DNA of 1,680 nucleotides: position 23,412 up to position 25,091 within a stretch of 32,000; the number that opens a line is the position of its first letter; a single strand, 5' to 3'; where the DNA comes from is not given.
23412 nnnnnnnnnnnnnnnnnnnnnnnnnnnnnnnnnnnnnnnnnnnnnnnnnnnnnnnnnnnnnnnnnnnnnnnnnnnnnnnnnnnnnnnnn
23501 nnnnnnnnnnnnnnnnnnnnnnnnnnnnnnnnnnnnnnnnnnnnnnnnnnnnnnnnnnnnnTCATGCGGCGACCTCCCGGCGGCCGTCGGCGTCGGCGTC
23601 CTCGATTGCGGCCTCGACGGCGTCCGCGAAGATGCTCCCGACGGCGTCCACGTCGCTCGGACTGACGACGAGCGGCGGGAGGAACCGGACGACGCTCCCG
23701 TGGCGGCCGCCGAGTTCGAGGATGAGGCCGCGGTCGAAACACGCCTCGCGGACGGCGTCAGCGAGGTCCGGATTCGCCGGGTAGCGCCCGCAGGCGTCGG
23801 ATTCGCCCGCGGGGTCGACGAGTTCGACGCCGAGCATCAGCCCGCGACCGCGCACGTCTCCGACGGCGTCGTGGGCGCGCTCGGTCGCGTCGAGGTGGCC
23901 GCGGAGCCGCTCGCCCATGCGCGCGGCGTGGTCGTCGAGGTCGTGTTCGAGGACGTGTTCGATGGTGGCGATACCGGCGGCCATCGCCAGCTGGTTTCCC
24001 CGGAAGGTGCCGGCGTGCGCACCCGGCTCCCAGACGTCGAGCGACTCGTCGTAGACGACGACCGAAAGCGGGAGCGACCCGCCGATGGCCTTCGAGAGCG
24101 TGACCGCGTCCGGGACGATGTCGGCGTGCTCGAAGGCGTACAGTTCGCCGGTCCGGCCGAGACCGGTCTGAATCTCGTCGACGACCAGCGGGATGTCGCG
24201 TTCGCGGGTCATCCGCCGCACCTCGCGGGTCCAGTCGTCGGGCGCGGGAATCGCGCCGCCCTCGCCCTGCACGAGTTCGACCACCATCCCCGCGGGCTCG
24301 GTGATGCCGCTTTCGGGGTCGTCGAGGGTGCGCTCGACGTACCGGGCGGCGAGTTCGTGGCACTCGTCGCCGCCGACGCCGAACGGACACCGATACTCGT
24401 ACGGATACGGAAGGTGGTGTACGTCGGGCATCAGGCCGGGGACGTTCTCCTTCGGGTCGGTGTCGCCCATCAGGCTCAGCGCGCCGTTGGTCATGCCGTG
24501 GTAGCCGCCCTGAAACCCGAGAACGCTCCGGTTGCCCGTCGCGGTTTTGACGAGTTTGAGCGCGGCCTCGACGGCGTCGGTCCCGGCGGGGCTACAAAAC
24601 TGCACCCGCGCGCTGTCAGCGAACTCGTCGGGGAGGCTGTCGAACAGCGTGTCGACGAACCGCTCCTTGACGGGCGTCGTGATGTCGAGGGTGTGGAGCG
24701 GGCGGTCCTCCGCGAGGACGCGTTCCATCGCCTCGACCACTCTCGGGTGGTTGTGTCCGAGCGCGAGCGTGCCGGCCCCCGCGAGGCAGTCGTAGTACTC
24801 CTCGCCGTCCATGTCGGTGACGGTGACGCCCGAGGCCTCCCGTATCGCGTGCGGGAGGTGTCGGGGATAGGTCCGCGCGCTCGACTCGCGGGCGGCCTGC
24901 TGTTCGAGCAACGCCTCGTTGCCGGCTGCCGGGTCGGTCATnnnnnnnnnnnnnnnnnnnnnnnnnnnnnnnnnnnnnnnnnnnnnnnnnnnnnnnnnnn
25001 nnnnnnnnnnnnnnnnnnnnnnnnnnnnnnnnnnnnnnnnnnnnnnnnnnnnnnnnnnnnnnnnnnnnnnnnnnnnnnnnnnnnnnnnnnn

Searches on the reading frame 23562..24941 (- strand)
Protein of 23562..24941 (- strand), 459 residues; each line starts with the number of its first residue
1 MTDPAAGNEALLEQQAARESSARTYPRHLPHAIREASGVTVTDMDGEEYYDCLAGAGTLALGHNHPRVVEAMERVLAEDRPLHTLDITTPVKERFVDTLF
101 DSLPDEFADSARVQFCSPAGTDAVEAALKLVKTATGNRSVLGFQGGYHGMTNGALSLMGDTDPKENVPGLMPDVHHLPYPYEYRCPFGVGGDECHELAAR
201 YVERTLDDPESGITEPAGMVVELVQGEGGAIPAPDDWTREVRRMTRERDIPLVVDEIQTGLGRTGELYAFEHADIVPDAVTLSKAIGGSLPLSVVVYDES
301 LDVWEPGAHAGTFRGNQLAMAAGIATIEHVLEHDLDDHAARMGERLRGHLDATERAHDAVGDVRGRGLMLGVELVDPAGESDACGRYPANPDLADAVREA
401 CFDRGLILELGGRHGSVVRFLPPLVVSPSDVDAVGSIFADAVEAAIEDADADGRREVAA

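Call 5: search_protein_families(library=pfam, proteins=[window:23562-24941:-])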
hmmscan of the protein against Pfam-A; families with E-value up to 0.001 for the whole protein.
window:23562-24941:- (459 aa): 1 family
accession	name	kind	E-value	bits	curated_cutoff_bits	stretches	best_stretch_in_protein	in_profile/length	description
PF00202.27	Aminotran_3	-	5.3e-87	292.6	30.5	1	28-442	8-403/403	Aminotransferase class-III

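Call 45: find_related_loci(query=window:23562-24941:-, collection=metagenome_contigs, flank=1500)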
Query window:23562-24941:- (459 aa) in metagenome_contigs; peptide patterns used: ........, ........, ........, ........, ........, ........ (x = any residue, [..] = any of these).
600 stretches matched a pattern (row limit reached: there are more); 161 encode a relative of the query (tblastn E <= 1e-3); the best 80 are kept; 80 distinct loci.
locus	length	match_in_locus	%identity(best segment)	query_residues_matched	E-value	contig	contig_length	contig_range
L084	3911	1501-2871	95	1-457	0e+0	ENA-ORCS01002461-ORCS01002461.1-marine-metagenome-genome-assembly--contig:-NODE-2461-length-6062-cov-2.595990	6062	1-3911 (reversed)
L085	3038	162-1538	95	1-459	0e+0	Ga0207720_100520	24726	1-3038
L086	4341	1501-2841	73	1-447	0e+0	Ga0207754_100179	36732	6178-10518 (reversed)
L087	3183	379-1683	64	4-438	0e+0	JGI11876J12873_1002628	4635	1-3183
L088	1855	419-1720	62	8-441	0e+0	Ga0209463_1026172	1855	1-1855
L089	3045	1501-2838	61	2-448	0e+0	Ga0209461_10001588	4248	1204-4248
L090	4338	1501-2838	60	2-448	0e+0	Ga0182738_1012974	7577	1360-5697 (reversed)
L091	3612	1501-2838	60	2-448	0e+0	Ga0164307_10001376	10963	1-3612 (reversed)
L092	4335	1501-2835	60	1-446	2e-178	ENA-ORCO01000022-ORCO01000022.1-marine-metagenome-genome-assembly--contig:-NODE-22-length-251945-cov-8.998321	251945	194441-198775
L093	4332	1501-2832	60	8-449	8e-178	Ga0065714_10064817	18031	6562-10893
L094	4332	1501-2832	60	8-449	2e-177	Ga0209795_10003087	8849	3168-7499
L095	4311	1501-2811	60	11-446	2e-176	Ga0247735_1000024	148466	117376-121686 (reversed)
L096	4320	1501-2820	60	8-445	5e-176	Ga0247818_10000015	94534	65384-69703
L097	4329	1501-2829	59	8-448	7e-176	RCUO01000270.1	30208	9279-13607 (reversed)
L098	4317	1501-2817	59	11-448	9e-176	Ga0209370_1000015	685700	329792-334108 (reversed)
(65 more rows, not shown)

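Call 46: search_dna_similar(query=window:23562-24941:-, collection=plasmids, mode=protein, max_rows=40, max_evalue=1e-80)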
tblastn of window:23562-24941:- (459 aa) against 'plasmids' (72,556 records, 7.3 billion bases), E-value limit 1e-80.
Records with a match: 221; places in all: 235; records where one place covers at least 80% of the query: 221.
Best place of each record, by identity: 95-99% 3; 80-90% 2; 60-80% 31; <60% 185.
By first word of the organism name: Pantoea 95; Halobacterium 13; Sinorhizobium 13; Rahnella 12; Mycetohabitans 9; Haladaptatus 8; Haloferax 7; Streptomyces 5; Sodalis 4; Acinetobacter 4; and 34 more.
By predicted mobility (MOB-suite, as given by PLSDB): non-mobilizable 192; conjugative 19; mobilizable 10.
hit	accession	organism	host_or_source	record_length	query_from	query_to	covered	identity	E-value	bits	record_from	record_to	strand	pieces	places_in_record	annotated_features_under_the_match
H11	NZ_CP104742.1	Haloferax lucentense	-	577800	1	459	100%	98.9%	0e+0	884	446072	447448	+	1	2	diaminobutyrate--2-oxoglutarate transaminase | aspartate aminotransferase family protein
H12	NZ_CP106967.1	Haloferax alexandrinus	-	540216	1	459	100%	97.2%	0e+0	882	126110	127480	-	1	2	diaminobutyrate--2-oxoglutarate transaminase | aspartate aminotransferase family protein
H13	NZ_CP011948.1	Haloferax gibbonsii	whole genome,saline saltern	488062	1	457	100%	95.4%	0e+0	863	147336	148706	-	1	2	diaminobutyrate--2-oxoglutarate transaminase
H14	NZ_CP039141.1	Haloferax mediterranei ATCC 33500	Cell culture,Spain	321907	8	438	94%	84.9%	0e+0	771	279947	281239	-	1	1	diaminobutyrate--2-oxoglutarate transaminase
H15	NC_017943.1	Haloferax mediterranei ATCC 33500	-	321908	8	438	94%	84.9%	0e+0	771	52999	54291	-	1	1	diaminobutyrate--2-oxoglutarate transaminase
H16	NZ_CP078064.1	Haloferax larsenii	Cell culture,Salt Lake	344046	6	438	94%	75.5%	0e+0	667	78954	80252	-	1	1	diaminobutyrate--2-oxoglutarate transaminase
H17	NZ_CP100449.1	Halomarina sp. BCD28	cell culture,sediment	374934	4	438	95%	74.5%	0e+0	659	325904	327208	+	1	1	diaminobutyrate--2-oxoglutarate transaminase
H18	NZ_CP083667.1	Haloprofundus halobius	cell culture,salt lake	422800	6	438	94%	74.6%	0e+0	647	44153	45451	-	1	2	diaminobutyrate--2-oxoglutarate transaminase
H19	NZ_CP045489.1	Natronorubrum aibiense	single cell,Xinjiang Aibi Salt Lake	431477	7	438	94%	73.8%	0e+0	639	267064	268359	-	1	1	diaminobutyrate--2-oxoglutarate transaminase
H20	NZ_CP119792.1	Haladaptatus sp. QDMS2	cell culture,sediment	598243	8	438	94%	73.5%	0e+0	645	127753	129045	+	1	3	diaminobutyrate--2-oxoglutarate transaminase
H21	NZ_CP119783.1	Haladaptatus sp. YSMS36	cell culture,sediment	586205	8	438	94%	73.3%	0e+0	644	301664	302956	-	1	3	diaminobutyrate--2-oxoglutarate transaminase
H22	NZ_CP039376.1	Halomicrobium mukohataei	-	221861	6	438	94%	73.0%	0e+0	642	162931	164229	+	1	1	diaminobutyrate--2-oxoglutarate transaminase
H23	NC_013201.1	Halomicrobium mukohataei DSM 12286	-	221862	6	438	94%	73.0%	0e+0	642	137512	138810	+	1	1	diaminobutyrate--2-oxoglutarate transaminase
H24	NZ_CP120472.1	Haladaptatus sp. DYSN1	cell culture,sediment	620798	8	438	94%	73.2%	2e-178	652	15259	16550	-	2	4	none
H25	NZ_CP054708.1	Halarchaeum sp. CBA1220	solar salt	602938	6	438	94%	71.9%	0e+0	618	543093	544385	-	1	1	diaminobutyrate--2-oxoglutarate transaminase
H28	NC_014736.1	Halogeometricum borinquense DSM 11551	-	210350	8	438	94%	70.5%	0e+0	612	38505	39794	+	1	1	diaminobutyrate--2-oxoglutarate transaminase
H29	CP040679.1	Halostella pelagica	pure culture,isolated from salted brown ...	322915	8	438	94%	70.1%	0e+0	590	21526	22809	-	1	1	record has no annotation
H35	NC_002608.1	Halobacterium salinarum NRC-34001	-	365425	8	438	94%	68.1%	0e+0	579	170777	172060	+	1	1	diaminobutyrate--2-oxoglutarate transaminase family protein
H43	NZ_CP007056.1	Halostagnicola larsenii XH-48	-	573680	8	438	94%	66.8%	0e+0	573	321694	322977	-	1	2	diaminobutyrate--2-oxoglutarate transaminase family protein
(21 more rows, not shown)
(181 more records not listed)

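Call 47: get_annotated_region(hit=H15, flank=700)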
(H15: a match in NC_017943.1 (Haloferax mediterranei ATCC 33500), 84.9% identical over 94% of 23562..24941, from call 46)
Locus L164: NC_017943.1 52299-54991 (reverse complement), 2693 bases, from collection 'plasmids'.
description: Haloferax mediterranei ATCC 33500 plasmid pHM300, complete sequence
organism: Haloferax mediterranei ATCC 33500 (NCBI taxid 523841)
taxonomy: Archaea; Euryarchaeota; Halobacteria; Halobacteriales; Haloferacaceae; Haloferax; Haloferax mediterranei; Haloferax mediterranei ATCC 33500
host: -; source: -; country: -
typing (MOB-suite, as given by PLSDB): non-mobilizable
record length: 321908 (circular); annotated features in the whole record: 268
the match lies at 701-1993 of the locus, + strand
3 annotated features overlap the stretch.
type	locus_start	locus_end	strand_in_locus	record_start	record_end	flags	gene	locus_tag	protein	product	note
CDS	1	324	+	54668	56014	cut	-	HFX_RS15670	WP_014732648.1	cytochrome P450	-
CDS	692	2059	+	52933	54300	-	-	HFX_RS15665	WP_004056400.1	diaminobutyrate--2-oxoglutarate transaminase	-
CDS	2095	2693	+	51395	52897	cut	-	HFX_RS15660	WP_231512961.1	aspartate aminotransferase family protein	-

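Call 48: get_annotated_region(hit=H16, flank=700)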
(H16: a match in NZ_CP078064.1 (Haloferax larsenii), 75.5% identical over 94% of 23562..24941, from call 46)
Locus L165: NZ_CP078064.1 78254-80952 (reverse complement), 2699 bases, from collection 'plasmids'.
description: Haloferax larsenii strain NCIM 5678 plasmid pHl5678-1, complete sequence
organism: Haloferax larsenii (NCBI taxid 302484)
taxonomy: Archaea; Euryarchaeota; Halobacteria; Halobacteriales; Haloferacaceae; Haloferax; Haloferax larsenii
host: -; source: Cell culture,Salt Lake; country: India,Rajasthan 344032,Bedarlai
typing (MOB-suite, as given by PLSDB): non-mobilizable
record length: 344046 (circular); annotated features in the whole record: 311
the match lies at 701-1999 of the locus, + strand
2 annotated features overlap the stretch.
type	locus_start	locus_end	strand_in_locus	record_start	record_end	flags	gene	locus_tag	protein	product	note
CDS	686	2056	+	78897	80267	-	-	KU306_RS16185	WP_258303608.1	diaminobutyrate--2-oxoglutarate transaminase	-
CDS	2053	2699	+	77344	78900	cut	-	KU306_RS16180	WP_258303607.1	aspartate aminotransferase family protein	-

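Call 49: get_annotated_region(hit=H17, flank=700)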
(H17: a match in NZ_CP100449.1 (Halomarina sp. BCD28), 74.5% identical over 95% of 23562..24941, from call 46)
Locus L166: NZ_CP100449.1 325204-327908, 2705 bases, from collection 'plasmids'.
description: Halomarina sp. BCD28 plasmid unnamed1, complete sequence
organism: Halomarina sp. BCD28 (NCBI taxid 2961595)
taxonomy: Archaea; Euryarchaeota; Halobacteria; Halobacteriales; Haloarculaceae; Halomarina; Halomarina sp. BCD28
host: -; source: cell culture,sediment; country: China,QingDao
typing (MOB-suite, as given by PLSDB): non-mobilizable
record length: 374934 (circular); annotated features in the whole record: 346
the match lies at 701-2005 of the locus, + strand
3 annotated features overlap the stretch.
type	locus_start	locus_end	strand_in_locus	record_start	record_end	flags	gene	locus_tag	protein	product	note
CDS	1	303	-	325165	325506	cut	-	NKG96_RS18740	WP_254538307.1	hypothetical protein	-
CDS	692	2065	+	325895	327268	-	-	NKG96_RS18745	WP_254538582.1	diaminobutyrate--2-oxoglutarate transaminase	-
CDS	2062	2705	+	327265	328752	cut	-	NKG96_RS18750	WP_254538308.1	aspartate aminotransferase family protein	-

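Call 50: get_annotated_region(hit=H18, flank=700)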
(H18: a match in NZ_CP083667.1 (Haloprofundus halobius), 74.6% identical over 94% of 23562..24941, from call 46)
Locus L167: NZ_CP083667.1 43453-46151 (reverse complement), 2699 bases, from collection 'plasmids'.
description: Haloprofundus halobius strain SEDH52 plasmid unnamed1, complete sequence
organism: Haloprofundus halobius (NCBI taxid 2876194)
taxonomy: Archaea; Euryarchaeota; Halobacteria; Halobacteriales; Haloferacaceae; Haloprofundus; Haloprofundus halobius
host: -; source: cell culture,salt lake; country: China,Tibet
typing (MOB-suite, as given by PLSDB): non-mobilizable
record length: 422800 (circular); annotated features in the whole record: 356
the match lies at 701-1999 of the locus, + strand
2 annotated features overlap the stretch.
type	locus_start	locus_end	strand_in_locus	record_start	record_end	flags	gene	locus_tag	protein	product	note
CDS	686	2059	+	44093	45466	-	-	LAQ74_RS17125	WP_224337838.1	diaminobutyrate--2-oxoglutarate transaminase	-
CDS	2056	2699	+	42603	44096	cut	-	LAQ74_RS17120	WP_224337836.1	aspartate aminotransferase family protein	-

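Call 51: get_annotated_region(hit=H19, flank=700)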
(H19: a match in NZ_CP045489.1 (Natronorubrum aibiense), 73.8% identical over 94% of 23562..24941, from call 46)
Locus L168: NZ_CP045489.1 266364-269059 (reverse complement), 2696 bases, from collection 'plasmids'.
description: Natronorubrum aibiense strain 7-3 plasmid unnamed1
organism: Natronorubrum aibiense (NCBI taxid 348826)
taxonomy: Archaea; Euryarchaeota; Halobacteria; Halobacteriales; Natrialbaceae; Natronorubrum; Natronorubrum aibiense
host: -; source: single cell,Xinjiang Aibi Salt Lake; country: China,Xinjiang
typing (MOB-suite, as given by PLSDB): non-mobilizable; mating-pair formation MPF_T
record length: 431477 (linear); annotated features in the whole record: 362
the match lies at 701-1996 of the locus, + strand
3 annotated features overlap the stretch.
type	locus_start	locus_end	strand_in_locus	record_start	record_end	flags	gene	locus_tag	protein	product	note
CDS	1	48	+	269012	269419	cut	-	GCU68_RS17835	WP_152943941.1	ribbon-helix-helix protein, CopG family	GO:0006355 - regulation of DNA-templated transcription [Evidence IEA]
CDS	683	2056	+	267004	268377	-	-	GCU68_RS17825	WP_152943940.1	diaminobutyrate--2-oxoglutarate transaminase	-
CDS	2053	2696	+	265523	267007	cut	-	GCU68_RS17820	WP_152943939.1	aspartate aminotransferase family protein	-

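Call 52: get_annotated_region(hit=H20, flank=700)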
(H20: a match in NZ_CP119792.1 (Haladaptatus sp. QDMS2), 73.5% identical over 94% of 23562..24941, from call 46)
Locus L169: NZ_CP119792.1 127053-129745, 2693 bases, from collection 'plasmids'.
description: Haladaptatus sp. QDMS2 plasmid unnamed1, complete sequence
organism: Haladaptatus sp. QDMS2 (NCBI taxid 3033391)
taxonomy: Archaea; Euryarchaeota; Halobacteria; Halobacteriales; Haladaptataceae; Haladaptatus; Haladaptatus sp. QDMS2
host: -; source: cell culture,sediment; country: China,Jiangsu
typing (MOB-suite, as given by PLSDB): non-mobilizable
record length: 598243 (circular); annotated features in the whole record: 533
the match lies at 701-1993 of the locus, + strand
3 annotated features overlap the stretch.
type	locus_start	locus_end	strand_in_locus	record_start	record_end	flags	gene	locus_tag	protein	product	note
CDS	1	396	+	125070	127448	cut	-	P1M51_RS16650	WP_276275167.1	amino acid permease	GO:0055085 - transmembrane transport [Evidence IEA]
CDS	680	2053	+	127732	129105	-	-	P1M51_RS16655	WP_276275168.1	diaminobutyrate--2-oxoglutarate transaminase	-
CDS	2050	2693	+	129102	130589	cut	-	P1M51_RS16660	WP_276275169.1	aspartate aminotransferase family protein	-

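Call 53: get_annotated_region(hit=H23, flank=700)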
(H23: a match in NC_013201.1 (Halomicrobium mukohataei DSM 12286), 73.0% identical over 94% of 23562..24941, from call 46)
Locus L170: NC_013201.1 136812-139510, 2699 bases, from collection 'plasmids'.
description: Halomicrobium mukohataei DSM 12286 plasmid pHmuk01, complete sequence
organism: Halomicrobium mukohataei DSM 12286 (NCBI taxid 485914)
taxonomy: Archaea; Euryarchaeota; Halobacteria; Halobacteriales; Haloarculaceae; Halomicrobium; Halomicrobium mukohataei; Halomicrobium mukohataei DSM 12286
host: -; source: -; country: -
typing (MOB-suite, as given by PLSDB): non-mobilizable
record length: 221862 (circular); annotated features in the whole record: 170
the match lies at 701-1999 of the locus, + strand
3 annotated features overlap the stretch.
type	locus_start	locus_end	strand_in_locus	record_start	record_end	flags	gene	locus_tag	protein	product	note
CDS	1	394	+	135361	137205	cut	-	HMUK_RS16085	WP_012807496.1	IucA/IucC family siderophore biosynthesis protein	-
CDS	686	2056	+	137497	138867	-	-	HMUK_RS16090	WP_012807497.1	diaminobutyrate--2-oxoglutarate transaminase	-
CDS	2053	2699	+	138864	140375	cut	-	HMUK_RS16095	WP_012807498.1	aspartate aminotransferase family protein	-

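Call 54: get_annotated_region(hit=H28, flank=700)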
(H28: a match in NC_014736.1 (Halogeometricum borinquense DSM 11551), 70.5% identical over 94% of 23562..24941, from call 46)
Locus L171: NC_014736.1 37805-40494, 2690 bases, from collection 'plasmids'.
description: Halogeometricum borinquense DSM 11551 plasmid pHBOR03, complete sequence
organism: Halogeometricum borinquense DSM 11551 (NCBI taxid 469382)
taxonomy: Archaea; Euryarchaeota; Halobacteria; Halobacteriales; Haloferacaceae; Halogeometricum; Halogeometricum borinquense; Halogeometricum borinquense DSM 11551
host: -; source: -; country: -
typing (MOB-suite, as given by PLSDB): non-mobilizable
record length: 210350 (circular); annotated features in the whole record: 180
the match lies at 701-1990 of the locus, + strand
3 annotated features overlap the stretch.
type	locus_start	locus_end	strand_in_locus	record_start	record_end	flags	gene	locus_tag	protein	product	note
CDS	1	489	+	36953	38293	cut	glnA2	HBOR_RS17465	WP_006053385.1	gamma-glutamylputrescine synthetase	GO:0006542 - glutamine biosynthetic process [Evidence IEA]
CDS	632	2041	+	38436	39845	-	-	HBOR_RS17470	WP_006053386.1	diaminobutyrate--2-oxoglutarate transaminase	-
CDS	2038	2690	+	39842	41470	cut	-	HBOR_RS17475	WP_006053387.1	aspartate aminotransferase family protein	-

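Call 55: get_annotated_region(hit=H29, flank=700)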
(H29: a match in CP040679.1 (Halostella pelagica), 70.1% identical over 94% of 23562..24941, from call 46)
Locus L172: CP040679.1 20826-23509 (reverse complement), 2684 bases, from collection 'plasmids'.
description: Halostella pelagica strain DL-M4 plasmid unnamed1, complete sequence
organism: Halostella pelagica (NCBI taxid 2583824)
taxonomy: Archaea; Euryarchaeota; Halobacteria; Halobacteriales; Natronoarchaeaceae; Halostella; Halostella pelagica
host: -; source: pure culture,isolated from salted brown alga Laminaria; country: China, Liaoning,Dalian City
typing (MOB-suite, as given by PLSDB): non-mobilizable
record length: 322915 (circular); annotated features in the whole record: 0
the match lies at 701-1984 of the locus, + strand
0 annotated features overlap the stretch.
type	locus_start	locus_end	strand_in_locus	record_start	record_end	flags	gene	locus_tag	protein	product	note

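Call 56: get_annotated_region(hit=H35, flank=700)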
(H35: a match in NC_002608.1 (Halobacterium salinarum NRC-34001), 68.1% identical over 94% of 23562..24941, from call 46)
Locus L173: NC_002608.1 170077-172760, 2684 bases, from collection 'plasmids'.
description: Halobacterium salinarum NRC-1 plasmid pNRC200, complete sequence
organism: Halobacterium salinarum NRC-34001 (NCBI taxid 64091)
taxonomy: Archaea; Euryarchaeota; Halobacteria; Halobacteriales; Halobacteriaceae; Halobacterium; Halobacterium salinarum; Halobacterium salinarum NRC-34001
host: -; source: -; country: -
typing (MOB-suite, as given by PLSDB): non-mobilizable; mating-pair formation MPF_T
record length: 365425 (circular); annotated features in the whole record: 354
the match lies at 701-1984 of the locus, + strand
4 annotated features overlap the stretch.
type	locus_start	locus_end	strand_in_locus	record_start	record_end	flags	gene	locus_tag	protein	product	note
CDS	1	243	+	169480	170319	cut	-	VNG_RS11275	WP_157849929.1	prohibitin family protein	-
CDS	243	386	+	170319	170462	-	-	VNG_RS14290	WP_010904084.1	hypothetical protein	-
CDS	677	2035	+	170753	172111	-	-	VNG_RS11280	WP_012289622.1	diaminobutyrate--2-oxoglutarate transaminase family protein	GO:0019491 - ectoine biosynthetic process [Evidence IEA]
CDS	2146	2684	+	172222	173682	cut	-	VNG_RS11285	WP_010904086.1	aspartate aminotransferase family protein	-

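Call 57: get_annotated_region(hit=H43, flank=700)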
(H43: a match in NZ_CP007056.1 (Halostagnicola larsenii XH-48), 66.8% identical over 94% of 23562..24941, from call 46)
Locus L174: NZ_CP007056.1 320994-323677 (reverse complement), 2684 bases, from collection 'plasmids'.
description: Halostagnicola larsenii XH-48 plasmid unnamed, complete sequence
organism: Halostagnicola larsenii XH-48 (NCBI taxid 797299)
taxonomy: Archaea; Euryarchaeota; Halobacteria; Halobacteriales; Natrialbaceae; Halostagnicola; Halostagnicola larsenii; Halostagnicola larsenii XH-48
host: -; source: -; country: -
typing (MOB-suite, as given by PLSDB): non-mobilizable
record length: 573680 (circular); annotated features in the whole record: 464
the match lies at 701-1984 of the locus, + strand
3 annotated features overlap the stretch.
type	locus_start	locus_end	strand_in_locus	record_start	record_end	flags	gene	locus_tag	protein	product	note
CDS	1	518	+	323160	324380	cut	-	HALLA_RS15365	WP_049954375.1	MFS transporter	GO:0055085 - transmembrane transport [Evidence IEA]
CDS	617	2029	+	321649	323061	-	-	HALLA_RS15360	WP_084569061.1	diaminobutyrate--2-oxoglutarate transaminase family protein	GO:0019491 - ectoine biosynthetic process [Evidence IEA]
CDS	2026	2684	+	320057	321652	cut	-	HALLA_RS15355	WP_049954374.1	aspartate aminotransferase family protein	-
